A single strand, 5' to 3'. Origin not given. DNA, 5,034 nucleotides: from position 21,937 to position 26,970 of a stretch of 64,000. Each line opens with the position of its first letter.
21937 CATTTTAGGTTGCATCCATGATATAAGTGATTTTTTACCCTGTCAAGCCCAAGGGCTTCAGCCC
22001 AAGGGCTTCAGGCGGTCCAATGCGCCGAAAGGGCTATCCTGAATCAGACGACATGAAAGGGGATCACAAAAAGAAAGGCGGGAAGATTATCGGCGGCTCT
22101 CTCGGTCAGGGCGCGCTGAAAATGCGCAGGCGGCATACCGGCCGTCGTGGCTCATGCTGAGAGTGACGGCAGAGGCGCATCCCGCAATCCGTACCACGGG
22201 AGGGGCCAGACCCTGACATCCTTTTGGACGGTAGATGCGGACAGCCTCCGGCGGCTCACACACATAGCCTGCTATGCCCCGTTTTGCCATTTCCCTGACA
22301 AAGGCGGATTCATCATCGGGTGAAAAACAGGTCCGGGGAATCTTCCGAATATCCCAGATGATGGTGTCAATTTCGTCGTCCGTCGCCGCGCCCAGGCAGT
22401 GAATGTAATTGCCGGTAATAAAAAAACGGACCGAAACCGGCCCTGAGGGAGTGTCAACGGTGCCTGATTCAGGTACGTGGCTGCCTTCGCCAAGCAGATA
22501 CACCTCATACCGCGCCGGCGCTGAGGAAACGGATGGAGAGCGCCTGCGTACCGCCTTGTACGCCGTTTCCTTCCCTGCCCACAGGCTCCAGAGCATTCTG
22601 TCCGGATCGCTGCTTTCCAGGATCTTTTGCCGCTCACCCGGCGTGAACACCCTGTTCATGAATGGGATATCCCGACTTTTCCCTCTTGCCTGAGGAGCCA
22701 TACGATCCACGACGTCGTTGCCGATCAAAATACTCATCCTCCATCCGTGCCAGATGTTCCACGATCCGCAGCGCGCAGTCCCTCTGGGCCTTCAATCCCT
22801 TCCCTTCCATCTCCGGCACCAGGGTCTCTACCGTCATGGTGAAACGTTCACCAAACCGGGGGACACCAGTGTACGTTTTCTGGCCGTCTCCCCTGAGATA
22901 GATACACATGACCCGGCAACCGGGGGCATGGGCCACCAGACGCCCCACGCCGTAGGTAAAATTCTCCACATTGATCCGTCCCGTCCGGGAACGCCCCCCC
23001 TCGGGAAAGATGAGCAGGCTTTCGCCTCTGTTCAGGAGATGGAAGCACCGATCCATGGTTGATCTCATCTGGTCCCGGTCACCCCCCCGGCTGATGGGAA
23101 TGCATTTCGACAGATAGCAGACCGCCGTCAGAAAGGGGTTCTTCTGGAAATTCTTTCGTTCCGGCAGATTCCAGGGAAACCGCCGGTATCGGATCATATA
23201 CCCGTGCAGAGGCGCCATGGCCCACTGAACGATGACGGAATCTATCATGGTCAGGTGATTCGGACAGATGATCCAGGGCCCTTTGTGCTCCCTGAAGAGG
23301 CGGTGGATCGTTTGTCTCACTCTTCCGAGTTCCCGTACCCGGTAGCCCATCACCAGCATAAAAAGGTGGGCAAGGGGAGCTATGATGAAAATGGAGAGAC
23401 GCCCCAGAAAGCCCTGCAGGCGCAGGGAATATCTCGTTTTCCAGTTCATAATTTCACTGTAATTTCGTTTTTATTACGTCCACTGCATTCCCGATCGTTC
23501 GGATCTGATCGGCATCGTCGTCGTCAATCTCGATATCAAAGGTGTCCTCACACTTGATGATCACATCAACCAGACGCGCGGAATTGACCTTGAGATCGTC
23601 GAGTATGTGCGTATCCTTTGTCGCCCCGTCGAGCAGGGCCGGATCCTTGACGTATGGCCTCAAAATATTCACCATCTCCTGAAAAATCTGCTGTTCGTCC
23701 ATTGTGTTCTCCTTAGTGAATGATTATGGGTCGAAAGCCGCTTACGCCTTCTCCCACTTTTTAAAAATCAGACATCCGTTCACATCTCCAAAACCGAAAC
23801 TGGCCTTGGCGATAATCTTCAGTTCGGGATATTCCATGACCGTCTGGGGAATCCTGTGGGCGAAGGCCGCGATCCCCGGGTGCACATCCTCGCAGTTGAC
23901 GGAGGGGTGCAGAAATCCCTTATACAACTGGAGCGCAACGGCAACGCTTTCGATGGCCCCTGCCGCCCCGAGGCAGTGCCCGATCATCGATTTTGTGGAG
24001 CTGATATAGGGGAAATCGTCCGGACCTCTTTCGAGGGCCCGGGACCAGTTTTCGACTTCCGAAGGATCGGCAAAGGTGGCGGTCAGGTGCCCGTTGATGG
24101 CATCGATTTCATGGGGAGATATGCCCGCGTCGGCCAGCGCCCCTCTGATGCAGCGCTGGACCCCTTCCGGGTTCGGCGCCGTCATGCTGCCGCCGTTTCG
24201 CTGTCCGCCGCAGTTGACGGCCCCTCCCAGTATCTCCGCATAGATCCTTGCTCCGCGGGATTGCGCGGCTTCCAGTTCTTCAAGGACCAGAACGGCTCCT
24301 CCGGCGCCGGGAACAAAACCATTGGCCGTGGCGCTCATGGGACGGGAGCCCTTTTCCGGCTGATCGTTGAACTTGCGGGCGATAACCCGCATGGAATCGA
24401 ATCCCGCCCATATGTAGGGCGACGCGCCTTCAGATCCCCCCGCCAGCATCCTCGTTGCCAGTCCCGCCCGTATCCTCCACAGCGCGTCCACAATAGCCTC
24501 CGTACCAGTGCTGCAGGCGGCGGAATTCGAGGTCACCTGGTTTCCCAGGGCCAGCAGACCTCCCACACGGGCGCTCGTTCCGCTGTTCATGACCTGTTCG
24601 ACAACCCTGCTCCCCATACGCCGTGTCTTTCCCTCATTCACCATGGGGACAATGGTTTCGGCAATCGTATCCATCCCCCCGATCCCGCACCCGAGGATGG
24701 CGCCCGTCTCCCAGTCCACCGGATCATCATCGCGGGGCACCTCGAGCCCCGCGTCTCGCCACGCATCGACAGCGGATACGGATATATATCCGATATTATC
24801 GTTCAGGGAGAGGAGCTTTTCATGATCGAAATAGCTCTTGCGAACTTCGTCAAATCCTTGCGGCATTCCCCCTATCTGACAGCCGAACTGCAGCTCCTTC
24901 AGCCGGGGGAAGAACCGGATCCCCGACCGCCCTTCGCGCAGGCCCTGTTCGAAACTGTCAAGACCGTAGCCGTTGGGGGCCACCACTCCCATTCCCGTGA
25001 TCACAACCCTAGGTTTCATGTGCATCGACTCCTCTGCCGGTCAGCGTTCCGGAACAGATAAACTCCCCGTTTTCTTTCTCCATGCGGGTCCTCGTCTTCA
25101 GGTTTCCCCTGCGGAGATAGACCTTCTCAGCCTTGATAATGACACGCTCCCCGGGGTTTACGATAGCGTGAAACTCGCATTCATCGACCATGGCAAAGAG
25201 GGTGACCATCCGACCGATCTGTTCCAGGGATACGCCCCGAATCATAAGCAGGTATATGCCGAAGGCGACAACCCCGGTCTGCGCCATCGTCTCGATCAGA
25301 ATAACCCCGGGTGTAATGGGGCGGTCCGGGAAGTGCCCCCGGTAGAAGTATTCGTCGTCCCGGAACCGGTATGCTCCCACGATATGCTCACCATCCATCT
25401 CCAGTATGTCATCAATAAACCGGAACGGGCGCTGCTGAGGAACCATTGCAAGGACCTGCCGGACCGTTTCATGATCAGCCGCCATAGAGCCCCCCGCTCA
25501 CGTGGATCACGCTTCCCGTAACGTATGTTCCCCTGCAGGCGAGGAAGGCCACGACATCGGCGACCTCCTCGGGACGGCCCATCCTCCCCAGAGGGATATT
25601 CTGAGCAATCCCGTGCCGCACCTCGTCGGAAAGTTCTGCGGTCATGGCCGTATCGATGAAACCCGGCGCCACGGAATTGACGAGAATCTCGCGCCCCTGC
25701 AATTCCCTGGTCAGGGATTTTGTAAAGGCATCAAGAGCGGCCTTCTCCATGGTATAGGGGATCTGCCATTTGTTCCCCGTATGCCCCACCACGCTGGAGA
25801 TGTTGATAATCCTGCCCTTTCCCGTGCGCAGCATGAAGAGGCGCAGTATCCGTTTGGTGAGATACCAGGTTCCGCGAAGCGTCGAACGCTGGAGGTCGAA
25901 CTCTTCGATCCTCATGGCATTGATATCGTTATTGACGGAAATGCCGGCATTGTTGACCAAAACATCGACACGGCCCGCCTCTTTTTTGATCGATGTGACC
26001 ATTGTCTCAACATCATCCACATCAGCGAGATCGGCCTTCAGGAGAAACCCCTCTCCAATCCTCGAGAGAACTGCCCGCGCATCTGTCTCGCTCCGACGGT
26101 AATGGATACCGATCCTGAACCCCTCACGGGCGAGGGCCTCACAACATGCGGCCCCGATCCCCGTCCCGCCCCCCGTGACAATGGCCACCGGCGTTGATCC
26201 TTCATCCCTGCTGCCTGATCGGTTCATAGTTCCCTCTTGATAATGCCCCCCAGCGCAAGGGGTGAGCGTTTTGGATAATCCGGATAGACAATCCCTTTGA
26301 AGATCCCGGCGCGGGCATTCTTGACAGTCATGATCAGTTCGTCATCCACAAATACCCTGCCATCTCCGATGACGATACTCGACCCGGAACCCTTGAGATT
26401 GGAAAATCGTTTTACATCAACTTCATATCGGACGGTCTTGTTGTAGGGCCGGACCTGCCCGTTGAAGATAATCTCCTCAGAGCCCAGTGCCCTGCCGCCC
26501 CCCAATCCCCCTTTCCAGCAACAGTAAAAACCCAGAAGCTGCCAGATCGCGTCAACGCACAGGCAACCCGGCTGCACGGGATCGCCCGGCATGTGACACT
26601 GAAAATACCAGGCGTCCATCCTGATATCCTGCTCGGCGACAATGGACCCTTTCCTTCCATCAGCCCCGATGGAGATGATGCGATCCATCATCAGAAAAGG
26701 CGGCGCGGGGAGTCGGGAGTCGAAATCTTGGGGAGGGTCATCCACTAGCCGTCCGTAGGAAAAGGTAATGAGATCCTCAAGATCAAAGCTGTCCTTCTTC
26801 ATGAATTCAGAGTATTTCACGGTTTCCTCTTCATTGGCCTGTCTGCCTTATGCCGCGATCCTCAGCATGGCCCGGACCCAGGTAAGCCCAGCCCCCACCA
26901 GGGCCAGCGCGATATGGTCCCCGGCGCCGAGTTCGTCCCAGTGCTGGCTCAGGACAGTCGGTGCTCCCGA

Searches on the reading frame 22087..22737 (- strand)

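Call 5: search_protein_families(library=pfam, proteins=[window:22087-22737:-])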
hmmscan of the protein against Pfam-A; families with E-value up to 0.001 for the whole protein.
window:22087-22737:- (216 aa): 1 family
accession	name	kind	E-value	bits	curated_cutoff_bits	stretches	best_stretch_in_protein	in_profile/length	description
PF01648.25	ACPS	-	8.9e-10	39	25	1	5-65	2-63/111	4'-phosphopantetheinyl transferase superfamily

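Call 21: search_protein_families(library=ncbifam, proteins=[window:22087-22737:-], max_evalue=0.00001)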
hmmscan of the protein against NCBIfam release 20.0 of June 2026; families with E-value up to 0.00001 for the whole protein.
window:22087-22737:- (216 aa): 1 family
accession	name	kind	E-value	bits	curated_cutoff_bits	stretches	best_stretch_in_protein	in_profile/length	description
TIGR00556.1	pantethn_trn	domain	8.6e-08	32.3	45.35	1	5-68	5-69/128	phosphopantetheine--protein transferase domain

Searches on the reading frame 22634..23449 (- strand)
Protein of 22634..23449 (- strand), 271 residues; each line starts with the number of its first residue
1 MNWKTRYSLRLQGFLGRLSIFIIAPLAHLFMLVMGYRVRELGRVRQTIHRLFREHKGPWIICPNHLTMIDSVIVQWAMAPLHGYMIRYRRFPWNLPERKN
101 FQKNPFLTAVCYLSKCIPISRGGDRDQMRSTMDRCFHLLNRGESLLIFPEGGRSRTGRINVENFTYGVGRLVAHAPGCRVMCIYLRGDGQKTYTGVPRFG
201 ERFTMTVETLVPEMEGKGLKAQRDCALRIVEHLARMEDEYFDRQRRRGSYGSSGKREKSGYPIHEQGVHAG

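Call 5: search_protein_families(library=pfam, proteins=[window:22634-23449:-])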
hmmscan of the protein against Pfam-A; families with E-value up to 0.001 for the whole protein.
window:22634-23449:- (271 aa): 1 family
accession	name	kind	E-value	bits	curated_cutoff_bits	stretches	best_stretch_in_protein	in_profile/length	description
PF01553.26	Acyltransferase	-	1.3e-17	64.2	23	1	54-183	11-129/132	Acyltransferase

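Call 21: search_protein_families(library=ncbifam, proteins=[window:22634-23449:-], max_evalue=0.00001)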
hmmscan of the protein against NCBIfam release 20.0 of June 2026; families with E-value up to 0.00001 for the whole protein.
window:22634-23449:- (271 aa): 2 families
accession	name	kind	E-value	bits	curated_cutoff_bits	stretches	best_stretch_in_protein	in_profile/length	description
NF006386.0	PRK08633.1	equivalog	3.6e-13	48.2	1221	1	55-187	439-553/1147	acyl-[ACP]--phospholipid O-acyltransferase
TIGR00530.1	AGP_acyltrn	subfamily_domain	9.6e-10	38.3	102.95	1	55-160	14-107/130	1-acylglycerol-3-phosphate O-acyltransferase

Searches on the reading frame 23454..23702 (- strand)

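Call 5: search_protein_families(library=pfam, proteins=[window:23454-23702:-])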
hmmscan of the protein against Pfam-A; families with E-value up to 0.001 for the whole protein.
window:23454-23702:- (82 aa): 1 family
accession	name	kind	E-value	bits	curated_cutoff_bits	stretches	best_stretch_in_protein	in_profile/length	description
PF00550.31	PP-binding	-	1.2e-05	25.8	20.8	1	30-76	20-66/67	Phosphopantetheine attachment site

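Call 21: search_protein_families(library=ncbifam, proteins=[window:23454-23702:-], max_evalue=0.00001)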
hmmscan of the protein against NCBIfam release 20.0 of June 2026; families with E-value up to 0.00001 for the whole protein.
window:23454-23702:- (82 aa): 9 families
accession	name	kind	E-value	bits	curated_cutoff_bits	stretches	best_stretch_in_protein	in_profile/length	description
NF009104.0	PRK12449.1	equivalog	2.1e-14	53.2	70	1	1-81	1-79/80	acyl carrier protein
NF002150.0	PRK00982.1-4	subfamily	1.2e-13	51.1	66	1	1-81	1-79/80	acyl carrier protein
NF002148.0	PRK00982.1-2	subfamily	4.8e-13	48.7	71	1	28-80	25-77/79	acyl carrier protein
TIGR00517.1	acyl_carrier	equivalog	2.6e-11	43.2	70.45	1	27-80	23-76/77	acyl carrier protein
NF002147.0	PRK00982.1-1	equivalog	5.9e-10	38.8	84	1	25-79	25-79/83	acyl carrier protein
NF002151.0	PRK00982.1-5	equivalog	6.9e-10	38.9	92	1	28-80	24-76/78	acyl carrier protein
NF002149.0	PRK00982.1-3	equivalog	1.5e-09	37.7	106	1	29-81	25-77/78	acyl carrier protein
NF040636.1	AcpM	exception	1.9e-09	37.4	146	1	27-78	25-76/93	meromycolate extension acyl carrier protein AcpM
NF006031.0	PRK08172.1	equivalog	8.6e-08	32.7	76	1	29-82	26-79/82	acyl carrier protein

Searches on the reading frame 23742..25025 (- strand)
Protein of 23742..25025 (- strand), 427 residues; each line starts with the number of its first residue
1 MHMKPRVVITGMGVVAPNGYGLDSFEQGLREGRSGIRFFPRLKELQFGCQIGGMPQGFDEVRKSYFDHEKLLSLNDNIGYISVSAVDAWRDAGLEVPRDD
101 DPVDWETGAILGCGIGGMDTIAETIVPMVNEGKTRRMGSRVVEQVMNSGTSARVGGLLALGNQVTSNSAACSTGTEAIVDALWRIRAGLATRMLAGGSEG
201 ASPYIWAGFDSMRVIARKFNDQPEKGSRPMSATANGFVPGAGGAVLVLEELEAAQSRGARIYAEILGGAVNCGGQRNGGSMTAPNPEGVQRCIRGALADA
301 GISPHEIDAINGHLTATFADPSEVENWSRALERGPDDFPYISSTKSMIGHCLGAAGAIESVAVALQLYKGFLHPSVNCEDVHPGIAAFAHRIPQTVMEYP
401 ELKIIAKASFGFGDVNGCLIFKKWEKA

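Call 5: search_protein_families(library=pfam, proteins=[window:23742-25025:-])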
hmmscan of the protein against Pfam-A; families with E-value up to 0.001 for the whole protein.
window:23742-25025:- (427 aa): 2 families
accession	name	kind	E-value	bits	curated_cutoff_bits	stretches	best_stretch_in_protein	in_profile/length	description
PF00109.32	ketoacyl-synt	-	7.3e-33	114.7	20.8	1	6-254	3-252/252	Beta-ketoacyl synthase, N-terminal domain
PF02801.28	Ketoacyl-synt_C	-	3.7e-29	101.6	20.8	1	262-378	1-118/119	Beta-ketoacyl synthase, C-terminal domain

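Call 21: search_protein_families(library=ncbifam, proteins=[window:23742-25025:-], max_evalue=0.00001)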
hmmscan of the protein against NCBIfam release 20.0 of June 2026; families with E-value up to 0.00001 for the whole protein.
window:23742-25025:- (427 aa): 20 families
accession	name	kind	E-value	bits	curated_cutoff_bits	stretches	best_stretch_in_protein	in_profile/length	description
TIGR03150.1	fabF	equivalog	4.5e-88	295.7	493.75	1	6-422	2-407/407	beta-ketoacyl-ACP synthase II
NF005589.0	PRK07314.1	subfamily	4.9e-86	289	387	1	3-424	2-412/413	beta-ketoacyl-ACP synthase II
NF004970.0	PRK06333.1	subfamily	1.1e-76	258.4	525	1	4-425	3-423/424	beta-ketoacyl-ACP synthase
NF005935.0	PRK07967.1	equivalog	1.4e-74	251.4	630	1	6-425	3-405/406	beta-ketoacyl-ACP synthase I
NF006587.0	PRK09116.1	equivalog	1.4e-62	211.8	470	1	6-425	3-408/408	beta-ketoacyl-ACP synthase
NF006274.0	PRK08439.1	equivalog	6.8e-62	209.5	621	1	6-423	3-405/406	beta-ketoacyl-ACP synthase II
NF006434.0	PRK08722.1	equivalog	5.7e-61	206.6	759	1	4-423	3-413/414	beta-ketoacyl-ACP synthase II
NF005490.0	PRK07103.1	equivalog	1.9e-53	182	445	1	4-423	3-412/414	polyketide beta-ketoacyl:acyl carrier protein synthase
NF005916.1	PRK07910.1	equivalog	1e-47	163.1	560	1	5-422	12-416/418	KasA/KasB family beta-ketoacyl-ACP synthase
NF005076.0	PRK06501.1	equivalog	2.8e-45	155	629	1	4-422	10-421/425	beta-ketoacyl-ACP synthase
NF004618.0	PRK05952.1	equivalog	1.1e-39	136.5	455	1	6-423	3-382/384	beta-ketoacyl-ACP synthase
NF058662.1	cispenta_AmcF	equivalog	3.4e-36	125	325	1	164-422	122-368/369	cispentacin biosynthesis acyltransferase subunit AmcF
NF040607.1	mycolic_Pks13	equivalog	1.2e-32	112.4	2100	1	169-423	269-525/1680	polyketide synthase Pks13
NF006618.0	PRK09185.1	subfamily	2.3e-32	112.5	407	1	149-423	139-392/394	beta-ketoacyl-ACP synthase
NF045894.1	PKS_plus_SDR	equivalog_domain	3.5e-28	97.8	1740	1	141-383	143-381/1515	type I polyketide synthase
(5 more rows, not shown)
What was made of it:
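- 22087..30142 (-): Target operon, an accessory FAS II-like cluster. Genes in order: FabD-like 29171-30142; ACAD 27838-29085; KASIII 26848-27834; FabA 26224-26820; FabG 25475-26227; FabZ-like 25009-25485; KAS I/II 23742-25025; ACP 23454-23702; PlsC-like acyltransferase 22634-23449; PPTase 22087-22737. Pfam (call 5) and NCBIfam (call 21; most score below housekeeping equivalog cut-offs).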

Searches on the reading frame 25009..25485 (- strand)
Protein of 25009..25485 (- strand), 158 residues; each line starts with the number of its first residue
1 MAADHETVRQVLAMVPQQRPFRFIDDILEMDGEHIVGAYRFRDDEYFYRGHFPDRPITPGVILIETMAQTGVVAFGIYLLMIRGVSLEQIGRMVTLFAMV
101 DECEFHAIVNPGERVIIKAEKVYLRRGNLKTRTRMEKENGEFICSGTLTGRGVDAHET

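Call 5: search_protein_families(library=pfam, proteins=[window:25009-25485:-])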
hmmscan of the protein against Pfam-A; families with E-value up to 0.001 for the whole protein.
window:25009-25485:- (158 aa): 1 family
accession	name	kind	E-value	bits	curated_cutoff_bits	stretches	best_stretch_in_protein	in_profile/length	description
PF07977.19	FabA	-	5.3e-16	58.9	23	1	16-123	2-112/138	FabA-like domain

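Call 21: search_protein_families(library=ncbifam, proteins=[window:25009-25485:-], max_evalue=0.00001)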
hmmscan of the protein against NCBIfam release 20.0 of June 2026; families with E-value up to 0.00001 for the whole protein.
window:25009-25485:- (158 aa): 4 families
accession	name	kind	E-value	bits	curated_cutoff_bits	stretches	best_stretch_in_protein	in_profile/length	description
NF009667.0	PRK13188.1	equivalog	1.3e-27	96.6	465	1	8-150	323-457/464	bifunctional UDP-3-O-[3-hydroxymyristoyl] N-acetylglucosamine deacetylase/3-hydroxyacyl-ACP dehydratase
NF000582.1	PRK00006.1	equivalog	1.8e-24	86.2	113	1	8-149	2-134/137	3-hydroxyacyl-ACP dehydratase FabZ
TIGR01750.1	fabZ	equivalog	2.1e-22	79.5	155.15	1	8-148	3-137/141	3-hydroxyacyl-ACP dehydratase FabZ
NF058663.1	cispen_cyc_AmcE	equivalog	1.4e-08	34.9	140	1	15-129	13-120/153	cispentacin biosynthesis cyclizing decarboxylase AmcE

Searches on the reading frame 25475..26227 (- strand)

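Call 5: search_protein_families(library=pfam, proteins=[window:25475-26227:-])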
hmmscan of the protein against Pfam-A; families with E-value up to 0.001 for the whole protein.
window:25475-26227:- (250 aa): 4 families
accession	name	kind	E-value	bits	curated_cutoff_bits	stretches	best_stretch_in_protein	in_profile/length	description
PF13561.12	adh_short_C2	-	2.4e-52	178.3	27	1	22-247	6-235/236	Enoyl-(Acyl carrier protein) reductase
PF00106.31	adh_short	-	8e-47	159.7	26.6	1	14-202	2-193/195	short chain dehydrogenase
PF08659.16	KR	-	1.7e-12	48.1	22.6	1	15-174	3-165/180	KR domain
PF01370.27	Epimerase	-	5.6e-05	23.1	20.9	1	16-152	2-124/240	NAD dependent epimerase/dehydratase family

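Call 21: search_protein_families(library=ncbifam, proteins=[window:25475-26227:-], max_evalue=0.00001)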
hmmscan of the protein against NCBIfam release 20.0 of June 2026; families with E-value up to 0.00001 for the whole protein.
window:25475-26227:- (250 aa): 226 families (the best 25 are shown)
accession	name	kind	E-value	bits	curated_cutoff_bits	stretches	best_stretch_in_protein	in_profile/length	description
TIGR01830.1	3oxo_ACP_reduc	equivalog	5.9e-68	229.1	297.75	1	15-248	1-239/239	3-oxoacyl-[acyl-carrier-protein] reductase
NF004197.0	PRK05653.1-1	equivalog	1.9e-62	211.2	332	1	13-248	8-247/249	3-oxoacyl-ACP reductase FabG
NF009466.0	PRK12826.1-2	subfamily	7.9e-59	199.1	222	1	14-248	5-245/248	3-oxoacyl-ACP reductase FabG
NF004198.0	PRK05653.1-3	equivalog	1.2e-57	195.2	296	1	14-248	9-247/248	3-oxoacyl-ACP reductase FabG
TIGR01829.1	AcAcCoA_reduct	subfamily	1.1e-56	192.2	302.1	1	14-248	2-241/242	acetoacetyl-CoA reductase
NF004200.0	PRK05653.1-5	equivalog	5.2e-56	189.9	273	1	15-247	5-241/242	3-oxoacyl-ACP reductase FabG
NF004199.0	PRK05653.1-4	equivalog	1.1e-54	185.6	301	1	15-248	8-246/247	3-oxoacyl-ACP reductase FabG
NF047420.2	EF_P_mod_YmfI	equivalog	1.3e-53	182.1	238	1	15-248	2-236/236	elongation factor P 5-aminopentanone reductase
NF053542.1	FlxB_rubin_SDR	equivalog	1.7e-53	181.8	340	1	14-247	2-239/239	flexirubin biosynthesis SDR family reductase FlxB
NF009384.0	PRK12743.1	equivalog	8.8e-53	179.1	264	1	11-247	5-247/258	SDR family oxidoreductase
NF040605.2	mycolic_FabG1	exception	7.4e-51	173.2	420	1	16-247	5-229/233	3-oxoacyl-ACP reductase FabG1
NF009464.0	PRK12824.1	subfamily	8.1e-51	173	269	1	14-248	4-243/245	3-oxoacyl-ACP reductase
NF009546.0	PRK12935.1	equivalog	4.5e-50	170.5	418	1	14-248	8-246/247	acetoacetyl-CoA reductase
NF005067.0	PRK06484.1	equivalog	6.9e-50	170.1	713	1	8-247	5-251/524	short chain dehydrogenase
NF005559.1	PRK07231.1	subfamily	1e-49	169.3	215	1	14-247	6-247/249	glucose 1-dehydrogenase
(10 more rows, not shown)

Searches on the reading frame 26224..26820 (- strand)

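Call 5: search_protein_families(library=pfam, proteins=[window:26224-26820:-])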
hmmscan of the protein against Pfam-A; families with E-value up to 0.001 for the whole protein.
window:26224-26820:- (198 aa): 1 family
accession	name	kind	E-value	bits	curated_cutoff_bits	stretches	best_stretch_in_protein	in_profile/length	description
PF07977.19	FabA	-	9e-40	135.9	23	1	37-166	1-137/138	FabA-like domain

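Call 21: search_protein_families(library=ncbifam, proteins=[window:26224-26820:-], max_evalue=0.00001)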
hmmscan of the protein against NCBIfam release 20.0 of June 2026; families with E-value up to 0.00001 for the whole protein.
window:26224-26820:- (198 aa): 5 families
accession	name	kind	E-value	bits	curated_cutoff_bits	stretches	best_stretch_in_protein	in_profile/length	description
NF003509.0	PRK05174.1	equivalog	1.5e-59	200.7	124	1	7-175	3-167/172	bifunctional 3-hydroxydecanoyl-ACP dehydratase/trans-2-decenoyl-ACP isomerase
TIGR01749.1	fabA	equivalog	2.4e-46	157.8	238.15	1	8-175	1-164/169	3-hydroxyacyl-[acyl-carrier-protein] dehydratase FabA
TIGR01750.1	fabZ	equivalog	3.2e-10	40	155.15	1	41-160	15-135/141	3-hydroxyacyl-ACP dehydratase FabZ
NF009667.0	PRK13188.1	equivalog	3.5e-10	39.1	465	1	40-97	334-387/464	bifunctional UDP-3-O-[3-hydroxymyristoyl] N-acetylglucosamine deacetylase/3-hydroxyacyl-ACP dehydratase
NF000582.1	PRK00006.1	equivalog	1e-09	38.4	113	1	41-140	14-111/137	3-hydroxyacyl-ACP dehydratase FabZ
